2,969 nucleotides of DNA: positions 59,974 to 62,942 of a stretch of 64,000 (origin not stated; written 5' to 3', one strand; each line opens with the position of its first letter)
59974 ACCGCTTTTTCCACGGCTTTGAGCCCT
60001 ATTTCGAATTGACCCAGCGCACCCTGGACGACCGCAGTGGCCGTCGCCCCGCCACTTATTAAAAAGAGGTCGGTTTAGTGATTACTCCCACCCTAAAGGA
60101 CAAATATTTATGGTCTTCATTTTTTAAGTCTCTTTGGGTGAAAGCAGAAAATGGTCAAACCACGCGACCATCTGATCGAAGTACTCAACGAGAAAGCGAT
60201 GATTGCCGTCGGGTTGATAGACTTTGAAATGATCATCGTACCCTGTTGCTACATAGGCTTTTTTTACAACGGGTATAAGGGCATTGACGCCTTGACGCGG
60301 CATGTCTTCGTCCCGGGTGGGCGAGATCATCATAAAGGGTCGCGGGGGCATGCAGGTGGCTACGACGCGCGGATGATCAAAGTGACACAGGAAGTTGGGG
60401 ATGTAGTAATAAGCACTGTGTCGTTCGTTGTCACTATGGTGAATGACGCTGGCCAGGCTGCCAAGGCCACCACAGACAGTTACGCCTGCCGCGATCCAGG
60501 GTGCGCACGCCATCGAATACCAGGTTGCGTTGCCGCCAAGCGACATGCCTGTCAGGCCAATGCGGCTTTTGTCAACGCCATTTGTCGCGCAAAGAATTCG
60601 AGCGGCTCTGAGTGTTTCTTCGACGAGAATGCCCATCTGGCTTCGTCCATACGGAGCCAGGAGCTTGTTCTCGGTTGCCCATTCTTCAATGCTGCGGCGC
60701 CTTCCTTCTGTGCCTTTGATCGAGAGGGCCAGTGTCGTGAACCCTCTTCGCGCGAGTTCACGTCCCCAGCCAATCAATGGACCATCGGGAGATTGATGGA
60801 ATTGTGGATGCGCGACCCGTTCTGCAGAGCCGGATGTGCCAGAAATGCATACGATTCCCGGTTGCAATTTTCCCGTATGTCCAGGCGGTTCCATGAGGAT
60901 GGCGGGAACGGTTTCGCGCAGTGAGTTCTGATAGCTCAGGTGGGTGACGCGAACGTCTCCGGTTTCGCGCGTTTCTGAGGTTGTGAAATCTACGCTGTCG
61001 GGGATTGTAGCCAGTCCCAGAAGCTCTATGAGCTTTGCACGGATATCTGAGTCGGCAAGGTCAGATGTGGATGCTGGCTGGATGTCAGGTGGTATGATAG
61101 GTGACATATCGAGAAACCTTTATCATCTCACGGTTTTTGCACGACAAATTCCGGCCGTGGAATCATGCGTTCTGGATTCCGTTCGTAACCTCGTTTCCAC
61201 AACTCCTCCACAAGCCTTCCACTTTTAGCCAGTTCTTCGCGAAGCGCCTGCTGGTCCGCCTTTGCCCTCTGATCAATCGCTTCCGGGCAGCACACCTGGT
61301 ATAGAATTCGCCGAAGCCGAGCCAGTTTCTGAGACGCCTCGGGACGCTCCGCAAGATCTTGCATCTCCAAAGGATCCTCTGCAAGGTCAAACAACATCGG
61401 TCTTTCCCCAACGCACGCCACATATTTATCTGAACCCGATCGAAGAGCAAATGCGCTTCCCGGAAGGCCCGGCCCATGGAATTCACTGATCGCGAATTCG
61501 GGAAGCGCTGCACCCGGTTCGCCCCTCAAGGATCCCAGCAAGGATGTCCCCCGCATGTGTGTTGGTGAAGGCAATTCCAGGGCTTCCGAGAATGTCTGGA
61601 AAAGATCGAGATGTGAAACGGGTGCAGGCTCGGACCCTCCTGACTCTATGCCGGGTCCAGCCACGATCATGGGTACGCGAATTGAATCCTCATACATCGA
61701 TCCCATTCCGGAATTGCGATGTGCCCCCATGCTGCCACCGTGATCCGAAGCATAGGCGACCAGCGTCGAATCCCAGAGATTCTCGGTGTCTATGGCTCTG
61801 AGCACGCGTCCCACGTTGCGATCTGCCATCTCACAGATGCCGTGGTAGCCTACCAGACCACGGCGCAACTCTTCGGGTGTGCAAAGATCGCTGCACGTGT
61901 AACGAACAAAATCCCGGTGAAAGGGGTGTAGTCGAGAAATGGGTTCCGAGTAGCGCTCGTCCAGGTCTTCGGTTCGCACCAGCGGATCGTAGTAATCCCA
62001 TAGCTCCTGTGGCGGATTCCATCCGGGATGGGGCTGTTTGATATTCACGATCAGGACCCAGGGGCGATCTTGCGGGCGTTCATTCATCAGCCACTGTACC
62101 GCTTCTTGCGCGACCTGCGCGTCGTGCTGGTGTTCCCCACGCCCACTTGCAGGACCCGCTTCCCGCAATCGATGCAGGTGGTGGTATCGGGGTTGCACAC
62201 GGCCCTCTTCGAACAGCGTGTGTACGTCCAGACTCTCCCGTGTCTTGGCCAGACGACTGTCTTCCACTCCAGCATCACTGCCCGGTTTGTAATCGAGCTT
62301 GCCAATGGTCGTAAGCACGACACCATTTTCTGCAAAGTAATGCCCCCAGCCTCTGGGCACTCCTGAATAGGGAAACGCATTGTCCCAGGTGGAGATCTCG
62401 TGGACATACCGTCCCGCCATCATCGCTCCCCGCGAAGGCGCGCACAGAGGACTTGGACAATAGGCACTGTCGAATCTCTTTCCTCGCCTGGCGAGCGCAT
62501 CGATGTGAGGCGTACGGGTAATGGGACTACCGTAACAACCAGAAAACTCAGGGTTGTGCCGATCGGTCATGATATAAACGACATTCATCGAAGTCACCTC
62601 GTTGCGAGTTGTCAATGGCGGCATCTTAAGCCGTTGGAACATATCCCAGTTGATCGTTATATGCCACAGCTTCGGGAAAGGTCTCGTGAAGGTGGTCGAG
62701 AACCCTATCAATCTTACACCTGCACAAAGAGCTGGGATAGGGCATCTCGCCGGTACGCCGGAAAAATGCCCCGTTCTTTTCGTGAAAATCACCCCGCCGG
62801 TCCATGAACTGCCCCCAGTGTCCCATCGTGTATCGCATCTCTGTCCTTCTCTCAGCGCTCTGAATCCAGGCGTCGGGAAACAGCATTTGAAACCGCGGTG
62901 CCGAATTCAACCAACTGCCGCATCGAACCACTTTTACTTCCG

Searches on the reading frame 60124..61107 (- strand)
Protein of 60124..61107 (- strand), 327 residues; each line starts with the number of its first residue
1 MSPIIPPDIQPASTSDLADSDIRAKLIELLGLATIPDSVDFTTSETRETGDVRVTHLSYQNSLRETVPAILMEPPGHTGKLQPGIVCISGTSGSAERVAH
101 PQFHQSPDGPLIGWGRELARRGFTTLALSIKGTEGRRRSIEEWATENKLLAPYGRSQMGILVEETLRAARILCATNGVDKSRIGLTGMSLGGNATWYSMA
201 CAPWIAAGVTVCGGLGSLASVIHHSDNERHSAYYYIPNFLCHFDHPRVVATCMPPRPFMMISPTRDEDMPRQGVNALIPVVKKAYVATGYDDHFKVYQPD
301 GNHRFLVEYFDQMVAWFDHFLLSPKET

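Call 50: search_protein_families(library=pfam, proteins=[window:60124-61107:-], max_evalue=0.01)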
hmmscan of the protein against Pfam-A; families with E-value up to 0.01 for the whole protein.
window:60124-61107:- (327 aa): 4 families
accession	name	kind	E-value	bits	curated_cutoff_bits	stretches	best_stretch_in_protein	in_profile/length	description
PF12715.13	Abhydrolase_7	-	1.2e-05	25.1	21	1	62-298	94-339/388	Abhydrolase family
PF02230.22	Abhydrolase_2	-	0.00012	22.4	23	1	175-249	99-170/217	Phospholipase/Carboxylesterase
PF05448.18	AXE1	-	0.0014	17.9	21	0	164-244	159-237/321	Acetyl xylan esterase (AXE1)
PF00326.27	Peptidase_S9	-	0.0037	17.2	22.6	0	119-200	11-83/213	Prolyl oligopeptidase family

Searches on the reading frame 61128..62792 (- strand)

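Call 50: search_protein_families(library=pfam, proteins=[window:61128-62792:-], max_evalue=0.01)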
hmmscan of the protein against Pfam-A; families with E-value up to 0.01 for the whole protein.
window:61128-62792:- (554 aa): 3 families
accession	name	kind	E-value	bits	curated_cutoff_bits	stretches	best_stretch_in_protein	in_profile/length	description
PF00884.28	Sulfatase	-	7.6e-39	134.2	25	1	70-405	2-299/301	Sulfatase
PF16347.10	SGSH_C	-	2.5e-10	41.1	29.3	1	365-498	10-149/154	N-sulphoglucosamine sulphohydrolase, C-terminal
PF01663.27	Phosphodiest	-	0.0022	18.1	23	0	321-354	189-222/342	Type I phosphodiesterase / nucleotide pyrophosphatase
